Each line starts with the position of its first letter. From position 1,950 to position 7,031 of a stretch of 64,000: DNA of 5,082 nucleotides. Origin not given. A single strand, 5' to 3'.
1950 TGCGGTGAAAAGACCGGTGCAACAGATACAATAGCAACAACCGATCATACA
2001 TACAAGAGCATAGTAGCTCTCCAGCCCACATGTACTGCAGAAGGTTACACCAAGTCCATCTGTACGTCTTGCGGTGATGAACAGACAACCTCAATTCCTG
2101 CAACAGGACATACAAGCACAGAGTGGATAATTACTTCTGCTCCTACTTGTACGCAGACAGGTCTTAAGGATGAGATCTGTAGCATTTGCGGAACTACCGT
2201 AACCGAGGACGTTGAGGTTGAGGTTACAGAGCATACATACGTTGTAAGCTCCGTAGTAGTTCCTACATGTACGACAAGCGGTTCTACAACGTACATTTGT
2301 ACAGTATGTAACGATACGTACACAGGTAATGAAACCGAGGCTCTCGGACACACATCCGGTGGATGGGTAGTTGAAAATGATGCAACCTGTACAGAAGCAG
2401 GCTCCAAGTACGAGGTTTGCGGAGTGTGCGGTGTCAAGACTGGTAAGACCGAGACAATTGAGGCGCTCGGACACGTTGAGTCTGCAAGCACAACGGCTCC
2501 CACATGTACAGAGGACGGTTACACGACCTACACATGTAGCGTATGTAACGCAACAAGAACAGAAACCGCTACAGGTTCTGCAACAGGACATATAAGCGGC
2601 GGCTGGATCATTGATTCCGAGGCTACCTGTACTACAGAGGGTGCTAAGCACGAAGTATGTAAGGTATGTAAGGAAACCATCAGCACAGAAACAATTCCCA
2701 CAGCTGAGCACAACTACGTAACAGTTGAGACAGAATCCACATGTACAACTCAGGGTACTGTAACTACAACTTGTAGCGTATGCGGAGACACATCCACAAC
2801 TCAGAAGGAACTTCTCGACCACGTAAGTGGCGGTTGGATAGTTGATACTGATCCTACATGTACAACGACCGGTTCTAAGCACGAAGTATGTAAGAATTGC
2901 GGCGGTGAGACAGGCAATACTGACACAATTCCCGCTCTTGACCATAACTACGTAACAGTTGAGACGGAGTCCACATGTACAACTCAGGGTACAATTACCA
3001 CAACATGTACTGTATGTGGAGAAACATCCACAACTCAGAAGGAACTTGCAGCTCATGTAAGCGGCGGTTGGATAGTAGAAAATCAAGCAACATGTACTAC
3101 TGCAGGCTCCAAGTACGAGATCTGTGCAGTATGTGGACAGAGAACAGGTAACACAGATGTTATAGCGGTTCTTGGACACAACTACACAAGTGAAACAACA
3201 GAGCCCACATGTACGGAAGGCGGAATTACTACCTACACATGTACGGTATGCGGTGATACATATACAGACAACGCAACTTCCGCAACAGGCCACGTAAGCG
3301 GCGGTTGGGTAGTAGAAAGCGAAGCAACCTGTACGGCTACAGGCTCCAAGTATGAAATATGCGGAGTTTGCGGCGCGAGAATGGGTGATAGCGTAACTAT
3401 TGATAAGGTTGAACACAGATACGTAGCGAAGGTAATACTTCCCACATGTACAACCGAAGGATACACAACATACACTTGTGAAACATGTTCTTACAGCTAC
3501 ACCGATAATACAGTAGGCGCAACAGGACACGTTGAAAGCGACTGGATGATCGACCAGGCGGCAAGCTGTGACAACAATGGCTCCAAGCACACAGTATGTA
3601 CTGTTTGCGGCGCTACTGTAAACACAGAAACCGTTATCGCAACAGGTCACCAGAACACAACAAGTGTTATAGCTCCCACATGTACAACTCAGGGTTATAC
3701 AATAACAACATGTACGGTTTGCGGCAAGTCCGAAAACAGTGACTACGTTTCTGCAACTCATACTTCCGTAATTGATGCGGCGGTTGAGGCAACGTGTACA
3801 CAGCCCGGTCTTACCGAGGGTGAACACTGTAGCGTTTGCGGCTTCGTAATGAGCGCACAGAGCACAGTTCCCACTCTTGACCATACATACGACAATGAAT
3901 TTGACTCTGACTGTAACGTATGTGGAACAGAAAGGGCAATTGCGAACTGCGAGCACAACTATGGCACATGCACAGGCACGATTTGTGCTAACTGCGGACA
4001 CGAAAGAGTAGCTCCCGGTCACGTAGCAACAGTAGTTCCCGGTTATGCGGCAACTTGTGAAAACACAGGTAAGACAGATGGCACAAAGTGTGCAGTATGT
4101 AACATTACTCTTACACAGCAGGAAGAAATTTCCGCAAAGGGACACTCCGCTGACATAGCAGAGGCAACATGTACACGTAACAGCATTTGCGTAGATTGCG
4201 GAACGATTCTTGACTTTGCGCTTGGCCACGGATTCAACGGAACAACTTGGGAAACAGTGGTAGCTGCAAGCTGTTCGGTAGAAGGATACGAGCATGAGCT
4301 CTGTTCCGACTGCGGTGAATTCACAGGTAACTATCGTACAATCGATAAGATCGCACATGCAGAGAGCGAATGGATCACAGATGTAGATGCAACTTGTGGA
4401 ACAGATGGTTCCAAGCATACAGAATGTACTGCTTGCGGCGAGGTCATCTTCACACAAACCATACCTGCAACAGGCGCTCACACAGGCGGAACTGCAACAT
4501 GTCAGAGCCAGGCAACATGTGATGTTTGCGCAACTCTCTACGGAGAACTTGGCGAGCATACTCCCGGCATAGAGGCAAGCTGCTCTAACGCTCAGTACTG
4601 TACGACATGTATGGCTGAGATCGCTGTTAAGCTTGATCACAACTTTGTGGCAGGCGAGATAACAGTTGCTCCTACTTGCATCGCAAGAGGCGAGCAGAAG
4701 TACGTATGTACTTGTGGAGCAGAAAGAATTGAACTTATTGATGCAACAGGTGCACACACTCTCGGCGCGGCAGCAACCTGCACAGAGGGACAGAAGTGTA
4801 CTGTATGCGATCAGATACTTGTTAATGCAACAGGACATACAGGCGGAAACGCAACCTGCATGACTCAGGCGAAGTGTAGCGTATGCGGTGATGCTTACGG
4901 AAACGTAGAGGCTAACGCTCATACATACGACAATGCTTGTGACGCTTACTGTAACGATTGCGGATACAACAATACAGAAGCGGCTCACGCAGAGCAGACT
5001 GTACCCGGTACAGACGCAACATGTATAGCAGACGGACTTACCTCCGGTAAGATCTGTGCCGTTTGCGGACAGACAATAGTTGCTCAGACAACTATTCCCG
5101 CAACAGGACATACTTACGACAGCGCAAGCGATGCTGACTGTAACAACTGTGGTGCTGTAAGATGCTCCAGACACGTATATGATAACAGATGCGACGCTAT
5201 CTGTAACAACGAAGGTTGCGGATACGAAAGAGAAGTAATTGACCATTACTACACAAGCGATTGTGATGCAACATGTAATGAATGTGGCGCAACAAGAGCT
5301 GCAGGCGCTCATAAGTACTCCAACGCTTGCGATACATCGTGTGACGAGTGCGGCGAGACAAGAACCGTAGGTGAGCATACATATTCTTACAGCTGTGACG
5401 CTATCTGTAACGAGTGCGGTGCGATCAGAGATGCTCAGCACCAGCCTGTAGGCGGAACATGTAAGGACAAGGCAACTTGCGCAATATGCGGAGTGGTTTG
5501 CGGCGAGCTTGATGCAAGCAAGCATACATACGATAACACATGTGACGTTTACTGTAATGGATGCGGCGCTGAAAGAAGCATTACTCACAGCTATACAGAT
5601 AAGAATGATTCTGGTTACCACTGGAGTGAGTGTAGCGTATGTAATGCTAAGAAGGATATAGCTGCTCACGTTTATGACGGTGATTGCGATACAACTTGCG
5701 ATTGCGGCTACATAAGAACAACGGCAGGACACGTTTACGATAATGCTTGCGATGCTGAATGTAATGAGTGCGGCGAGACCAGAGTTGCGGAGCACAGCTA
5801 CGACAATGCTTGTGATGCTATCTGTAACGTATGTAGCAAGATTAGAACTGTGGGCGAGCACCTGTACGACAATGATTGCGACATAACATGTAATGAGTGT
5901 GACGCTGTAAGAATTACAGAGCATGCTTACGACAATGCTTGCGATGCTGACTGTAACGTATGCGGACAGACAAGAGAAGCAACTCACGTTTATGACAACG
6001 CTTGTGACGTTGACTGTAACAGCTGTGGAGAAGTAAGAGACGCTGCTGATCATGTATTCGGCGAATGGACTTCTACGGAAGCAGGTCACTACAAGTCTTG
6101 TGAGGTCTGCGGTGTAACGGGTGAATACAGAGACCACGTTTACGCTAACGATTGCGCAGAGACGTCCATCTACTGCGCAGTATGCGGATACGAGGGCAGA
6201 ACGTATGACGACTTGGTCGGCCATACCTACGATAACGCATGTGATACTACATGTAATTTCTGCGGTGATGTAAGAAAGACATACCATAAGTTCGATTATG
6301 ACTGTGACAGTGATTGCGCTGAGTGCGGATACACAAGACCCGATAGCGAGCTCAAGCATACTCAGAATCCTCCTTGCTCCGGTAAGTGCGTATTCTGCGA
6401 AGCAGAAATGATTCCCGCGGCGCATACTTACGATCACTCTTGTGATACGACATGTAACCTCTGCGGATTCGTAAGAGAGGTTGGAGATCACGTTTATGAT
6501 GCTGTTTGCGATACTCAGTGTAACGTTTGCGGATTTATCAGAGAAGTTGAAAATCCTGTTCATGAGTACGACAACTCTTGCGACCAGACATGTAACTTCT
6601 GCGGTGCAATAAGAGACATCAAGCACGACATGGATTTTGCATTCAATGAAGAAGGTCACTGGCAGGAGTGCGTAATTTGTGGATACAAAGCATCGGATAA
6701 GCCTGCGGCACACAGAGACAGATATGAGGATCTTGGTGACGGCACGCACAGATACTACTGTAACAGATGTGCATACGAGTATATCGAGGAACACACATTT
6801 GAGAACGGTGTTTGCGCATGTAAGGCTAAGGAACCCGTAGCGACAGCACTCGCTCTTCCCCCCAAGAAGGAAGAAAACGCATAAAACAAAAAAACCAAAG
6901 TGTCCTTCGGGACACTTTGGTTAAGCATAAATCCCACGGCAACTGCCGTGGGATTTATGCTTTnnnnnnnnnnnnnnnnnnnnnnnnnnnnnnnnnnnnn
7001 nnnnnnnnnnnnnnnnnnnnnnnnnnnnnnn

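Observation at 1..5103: Giant protein built from ~40 Cys3/His mini-modules that I cannot assign to any named domain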

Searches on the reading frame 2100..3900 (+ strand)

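Call 10: search_solved_structures(query=window:2100-3900:+, max_evalue=0.01, show_alignments=1)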
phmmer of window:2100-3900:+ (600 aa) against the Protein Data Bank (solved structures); distinct sequences matched with E-value up to 0.01: 1.
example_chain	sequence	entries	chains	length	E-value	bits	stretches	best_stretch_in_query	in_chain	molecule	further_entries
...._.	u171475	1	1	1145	1.2e-07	34.1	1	88-356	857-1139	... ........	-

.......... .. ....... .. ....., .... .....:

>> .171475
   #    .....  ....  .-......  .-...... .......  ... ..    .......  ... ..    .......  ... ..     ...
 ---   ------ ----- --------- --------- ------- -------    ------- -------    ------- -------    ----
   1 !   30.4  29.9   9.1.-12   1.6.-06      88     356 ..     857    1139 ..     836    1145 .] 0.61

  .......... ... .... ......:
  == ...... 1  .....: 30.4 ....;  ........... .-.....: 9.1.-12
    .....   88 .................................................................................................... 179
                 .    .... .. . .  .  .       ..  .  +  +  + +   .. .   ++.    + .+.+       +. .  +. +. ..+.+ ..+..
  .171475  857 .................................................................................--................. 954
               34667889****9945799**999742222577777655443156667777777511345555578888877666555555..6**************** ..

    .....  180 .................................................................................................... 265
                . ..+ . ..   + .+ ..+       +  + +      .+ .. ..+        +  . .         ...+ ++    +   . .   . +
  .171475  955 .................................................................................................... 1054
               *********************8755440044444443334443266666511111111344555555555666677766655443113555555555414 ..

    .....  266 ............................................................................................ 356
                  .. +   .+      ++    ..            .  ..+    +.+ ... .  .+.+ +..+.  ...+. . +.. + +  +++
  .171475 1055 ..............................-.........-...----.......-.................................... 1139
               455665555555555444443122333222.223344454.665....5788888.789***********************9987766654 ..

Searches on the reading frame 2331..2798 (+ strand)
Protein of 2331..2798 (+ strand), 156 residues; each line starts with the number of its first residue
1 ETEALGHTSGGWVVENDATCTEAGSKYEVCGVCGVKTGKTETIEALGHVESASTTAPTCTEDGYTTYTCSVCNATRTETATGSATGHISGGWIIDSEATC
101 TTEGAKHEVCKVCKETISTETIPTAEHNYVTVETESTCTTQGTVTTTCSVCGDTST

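Call 37: search_solved_structures(query=A1, max_evalue=1, show_alignments=1)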
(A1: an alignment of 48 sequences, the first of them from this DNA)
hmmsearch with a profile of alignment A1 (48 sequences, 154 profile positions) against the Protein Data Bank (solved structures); distinct sequences matched with E-value up to 1: 8.
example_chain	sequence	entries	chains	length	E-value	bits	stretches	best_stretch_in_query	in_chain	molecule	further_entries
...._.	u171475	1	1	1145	2.6e-10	43.5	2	6-127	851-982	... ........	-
2i13_A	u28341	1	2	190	0.013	18.5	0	62-148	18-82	Aart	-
5yj3_C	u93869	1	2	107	0.18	14.8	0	50-116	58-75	Telomere zinc finger-associated protein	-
7txc_E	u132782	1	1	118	0.19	14.8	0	103-129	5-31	Hypermethylated in cancer 2 protein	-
9uum_I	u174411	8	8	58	0.34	13.9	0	56-85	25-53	Zinc finger protein Aiolos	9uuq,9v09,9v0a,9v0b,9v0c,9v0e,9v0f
1x6h_A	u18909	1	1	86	0.47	13.5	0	60-81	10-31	Transcriptional repressor CTCF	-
1mey_C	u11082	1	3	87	0.5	13.4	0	89-149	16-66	CONSENSUS ZINC FINGER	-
5v3g_D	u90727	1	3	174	0.79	12.7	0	21-125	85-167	PR domain zinc finger protein 9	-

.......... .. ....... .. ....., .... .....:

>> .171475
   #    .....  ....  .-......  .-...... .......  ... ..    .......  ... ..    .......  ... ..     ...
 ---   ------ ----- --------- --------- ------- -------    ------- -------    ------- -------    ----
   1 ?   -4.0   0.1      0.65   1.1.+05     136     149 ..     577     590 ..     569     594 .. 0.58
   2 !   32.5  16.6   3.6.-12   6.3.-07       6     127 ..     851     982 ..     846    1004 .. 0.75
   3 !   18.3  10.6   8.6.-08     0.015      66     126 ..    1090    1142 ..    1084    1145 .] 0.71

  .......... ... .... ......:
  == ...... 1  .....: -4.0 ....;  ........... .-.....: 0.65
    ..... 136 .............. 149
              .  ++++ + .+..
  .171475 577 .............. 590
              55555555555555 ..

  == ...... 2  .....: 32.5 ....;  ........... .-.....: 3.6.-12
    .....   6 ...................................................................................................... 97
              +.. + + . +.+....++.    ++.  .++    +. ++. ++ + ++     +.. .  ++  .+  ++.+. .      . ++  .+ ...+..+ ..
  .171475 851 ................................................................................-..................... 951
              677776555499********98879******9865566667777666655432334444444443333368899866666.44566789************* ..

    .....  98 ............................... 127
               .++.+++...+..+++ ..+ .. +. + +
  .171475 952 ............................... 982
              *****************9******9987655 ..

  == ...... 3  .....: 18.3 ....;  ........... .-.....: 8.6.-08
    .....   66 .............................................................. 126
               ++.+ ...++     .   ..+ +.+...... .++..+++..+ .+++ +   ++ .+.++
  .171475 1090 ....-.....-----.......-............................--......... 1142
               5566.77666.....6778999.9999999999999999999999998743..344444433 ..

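Call 46: predict_structure(alignment_id=A2)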
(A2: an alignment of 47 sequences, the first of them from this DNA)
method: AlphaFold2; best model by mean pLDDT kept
length: 156 residues; sequences in the alignment: 47
mean_pLDDT: 96.0   pTM: 0.63
mean pLDDT of the five models: 96.0, 95.6, 95.4, 94.6, 94.4
residues with pLDDT >= 90: 150; 70-90: 6; 50-70: 0; < 50: 0
segments of 3 or more residues with pLDDT < 50: none
pLDDT, mean of each block of 10 residues (from residue 1): 92 98 98 96 98 96 97 93 94 97 98 97 97 97 96 94
secondary structure, 60 per line:
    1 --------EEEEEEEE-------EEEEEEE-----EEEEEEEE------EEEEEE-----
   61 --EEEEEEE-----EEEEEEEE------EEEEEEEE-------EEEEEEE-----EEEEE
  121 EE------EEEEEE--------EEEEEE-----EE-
elements in order: E9-16 E24-30 E36-43 E50-55 E63-69 E75-82 E89-96 E104-110 E116-122 E129-134 E143-148

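Call 51: fold_search(model_id=the predicted structure, library=pdb)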
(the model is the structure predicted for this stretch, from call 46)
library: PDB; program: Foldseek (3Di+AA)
matches with E <= 10: 557; with E <= 0.001: 0
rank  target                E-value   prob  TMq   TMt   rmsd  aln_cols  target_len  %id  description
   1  7cqy_F                3.9e-02  0.44  0.15  0.06  29.0       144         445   11  Tetrathionate hydrolase from Acidithiobacillus ferrooxidans mutant - D325N (released 2021-01-27)
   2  7cqy_E                4.5e-02  0.47  0.16  0.07  29.2       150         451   10  Tetrathionate hydrolase from Acidithiobacillus ferrooxidans mutant - D325N (released 2021-01-27)
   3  6l8a_E                9.2e-02  0.35  0.16  0.06  29.4       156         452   10  Tetrathionate hydrolase from Acidithiobacillus ferrooxidans (released 2020-11-11)
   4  6l8a_B                9.7e-02  0.47  0.18  0.07  29.7       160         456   10  Tetrathionate hydrolase from Acidithiobacillus ferrooxidans (released 2020-11-11)
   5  7cqy_A                1.0e-01  0.33  0.16  0.07  29.3       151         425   10  Tetrathionate hydrolase from Acidithiobacillus ferrooxidans mutant - D325N (released 2021-01-27)
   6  9g8b_A                1.3e-01  0.25  0.19  0.10  25.2       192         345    9  CryoEM structure of the fragment-2 (2892-3236) in the grappling hook protein A (GhpA) in the bacterium Aureispira sp.  (released 2024-10-16)
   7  7u2q_A                2.1e-01  0.21  0.16  0.08  30.0       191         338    7  Influenza Neuraminidase N1-CA09-sNAp-155 (released 2022-04-20)
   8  5t88_A                2.1e-01  0.18  0.16  0.05  29.1       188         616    8  Prolyl oligopeptidase from Pyrococcus furiosus (released 2017-09-06)
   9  7cqy_C                2.3e-01  0.21  0.17  0.07  29.2       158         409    8  Tetrathionate hydrolase from Acidithiobacillus ferrooxidans mutant - D325N (released 2021-01-27)
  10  6l8a_D                2.4e-01  0.21  0.16  0.06  29.1       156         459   10  Tetrathionate hydrolase from Acidithiobacillus ferrooxidans (released 2020-11-11)
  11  8p97_B                2.6e-01  0.28  0.17  0.09  22.8       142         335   12  BtuB3G3 bound to cyanocobalamin with disordered EL8 (released 2023-08-16)
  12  3p1l                  2.6e-01  0.16  0.16  0.08  31.2       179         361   13  Crystal structure of Escherichia coli BamB, a lipoprotein component of the beta-barrel assembly machinery complex, nativ (released 2010-12-22)
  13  8hpy_D                2.7e-01  0.11  0.14  0.05  27.3       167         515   10  Crystal structure of human LGI1-ADAM22 complex (released 2023-12-13)
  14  6rk3_MODEL_1_A        3.5e-01  0.08  0.13  0.12  33.0       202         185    8  Solution structure of the ribosome Elongation Factor P (EF-P) from Staphylococcus aureus (released 2020-03-11)
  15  8bmy_A                3.7e-01  0.33  0.18  0.09  22.8       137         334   12  Bacteroides thetaiotaomicron surface lipoprotein bound to cyanocobalamin (released 2023-08-16)
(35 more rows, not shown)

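Call 52: search_protein_representatives(alignment_id=A2)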
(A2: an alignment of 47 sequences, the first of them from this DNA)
Query: 47 sequences, 153 profile positions. Proteins with E-value up to 0.001 (for the whole library): 75366; up to 1e-10: 51003; up to 1e-30: 21121. The best 150 are listed.
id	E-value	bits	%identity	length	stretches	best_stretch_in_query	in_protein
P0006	0.0e+00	2864.1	-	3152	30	2-151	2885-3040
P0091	0.0e+00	2139.8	-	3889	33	2-151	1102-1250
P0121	0.0e+00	2039.7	-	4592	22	2-151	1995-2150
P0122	0.0e+00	1978.5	-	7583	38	3-152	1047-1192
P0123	0.0e+00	1908.3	-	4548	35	5-151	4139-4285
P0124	0.0e+00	1862.7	-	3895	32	2-151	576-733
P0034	0.0e+00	1815.7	-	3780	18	2-152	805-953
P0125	0.0e+00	1682.6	-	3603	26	2-151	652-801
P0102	0.0e+00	1632.4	-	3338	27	1-152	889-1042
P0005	0.0e+00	1624.5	-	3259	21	1-151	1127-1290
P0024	0.0e+00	1598.2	-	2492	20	2-151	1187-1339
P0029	0.0e+00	1588.2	-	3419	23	14-152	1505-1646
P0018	0.0e+00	1586.2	-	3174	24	2-152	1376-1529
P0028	0.0e+00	1568.8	-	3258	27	2-153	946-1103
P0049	0.0e+00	1562.9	-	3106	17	2-151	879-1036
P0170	0.0e+00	1142.1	-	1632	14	2-151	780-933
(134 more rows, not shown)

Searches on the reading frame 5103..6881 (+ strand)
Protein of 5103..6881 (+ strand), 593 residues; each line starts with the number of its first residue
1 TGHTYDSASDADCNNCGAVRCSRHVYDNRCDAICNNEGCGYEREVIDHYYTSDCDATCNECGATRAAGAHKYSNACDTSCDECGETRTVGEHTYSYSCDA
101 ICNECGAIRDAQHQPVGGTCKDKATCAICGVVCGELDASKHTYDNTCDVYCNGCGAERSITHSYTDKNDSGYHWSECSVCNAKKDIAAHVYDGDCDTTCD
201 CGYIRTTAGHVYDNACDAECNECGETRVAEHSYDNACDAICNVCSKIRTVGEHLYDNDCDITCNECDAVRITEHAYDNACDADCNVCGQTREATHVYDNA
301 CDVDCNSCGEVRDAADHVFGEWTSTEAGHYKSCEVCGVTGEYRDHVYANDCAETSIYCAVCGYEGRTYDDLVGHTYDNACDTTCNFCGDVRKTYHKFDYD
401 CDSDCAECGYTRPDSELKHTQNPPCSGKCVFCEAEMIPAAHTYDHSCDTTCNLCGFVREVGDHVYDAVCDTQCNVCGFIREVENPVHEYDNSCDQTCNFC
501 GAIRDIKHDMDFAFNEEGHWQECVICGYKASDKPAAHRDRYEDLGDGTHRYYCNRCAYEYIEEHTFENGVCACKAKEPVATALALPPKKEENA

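Call 56: find_homologous_proteins(query=window:5103-6881:+, max_evalue=0.00001)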
Query window:5103-6881:+ (593 aa): 1992 proteins with E <= 0.00001 among 3938 candidates; the best 120 are listed.
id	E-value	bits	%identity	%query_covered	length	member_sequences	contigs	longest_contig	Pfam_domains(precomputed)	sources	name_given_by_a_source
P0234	1.4e-123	432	38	85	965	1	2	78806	-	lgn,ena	-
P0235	5.3e-122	426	46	61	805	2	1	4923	-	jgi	-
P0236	1.7e-118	415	46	70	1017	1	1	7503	PF19152.5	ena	-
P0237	1.9e-115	405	45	86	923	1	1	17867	-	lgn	-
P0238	1.5e-112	395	40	76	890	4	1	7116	PF07496.22,PF20797.3,PF00753.34,PF04376.20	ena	-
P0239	6.8e-112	393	39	85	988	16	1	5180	-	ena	-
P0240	3.1e-110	388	42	67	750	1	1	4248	-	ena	-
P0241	1.2e-106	376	43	56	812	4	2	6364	-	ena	-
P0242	2.8e-105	371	39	85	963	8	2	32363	-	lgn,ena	-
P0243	8.4e-104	366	31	81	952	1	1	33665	-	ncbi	-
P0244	3.4e-102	361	41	80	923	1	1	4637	-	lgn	-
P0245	4.0e-101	357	43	70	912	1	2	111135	PF00963.25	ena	-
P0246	9.9e-100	353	51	31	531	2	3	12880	PF00404.25,PF00963.25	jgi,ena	-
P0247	2.6e-98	348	40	92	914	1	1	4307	PF00963.25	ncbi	-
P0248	1.1e-96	343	39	86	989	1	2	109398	-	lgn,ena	-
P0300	1.1e-68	250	43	54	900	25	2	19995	PF22058.3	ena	-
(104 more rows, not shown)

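Call 62: search_protein_families(library=pfam, proteins=[P0238, P0236, P0300], max_evalue=0.001)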
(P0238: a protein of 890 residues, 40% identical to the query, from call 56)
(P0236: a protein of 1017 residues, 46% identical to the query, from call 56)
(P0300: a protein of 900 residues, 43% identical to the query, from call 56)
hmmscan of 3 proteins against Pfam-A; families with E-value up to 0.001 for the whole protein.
P0238 (890 aa): 5 families
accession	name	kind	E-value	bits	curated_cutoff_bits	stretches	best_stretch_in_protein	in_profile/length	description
PF20797.2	HepT-like_2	-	2.6e-08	34.4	27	0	377-422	51-94/110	HepT-like protein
PF00753.33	Lactamase_B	-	1.5e-06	28.7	22.7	1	599-666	9-70/196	Metallo-beta-lactamase superfamily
PF04376.19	ATE_N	-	2e-05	25.2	27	0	69-88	40-59/72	Arginine-tRNA-protein transferase, N terminus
PF07496.21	zf-CW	-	2e-05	24.9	27.5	0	387-404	4-20/47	CW-type Zinc Finger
PF23547.1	Zn_ribbon_FGT1_1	-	0.00094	19.2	27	0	318-344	1-26/35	FORGETTER1 first zinc ribbon domain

P0236 (1017 aa): 2 families
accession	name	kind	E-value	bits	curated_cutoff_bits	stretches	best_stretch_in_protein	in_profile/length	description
PF04376.19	ATE_N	-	1.9e-05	25.3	27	0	295-322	36-63/72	Arginine-tRNA-protein transferase, N terminus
PF19152.5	DUF5834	-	2.3e-05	25.2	28.6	0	492-532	110-150/159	Family of unknown function (DUF5834)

P0300 (900 aa): 2 families
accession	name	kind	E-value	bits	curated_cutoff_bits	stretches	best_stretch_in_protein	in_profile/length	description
PF22058.2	X25_BaPul_like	-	1.3e-46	157.1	27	5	44-119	14-86/87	Pullulanase X25 domain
PF07495.19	Y_Y_Y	-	0.0003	21.1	26.6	0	64-81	26-44/65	Y_Y_Y domain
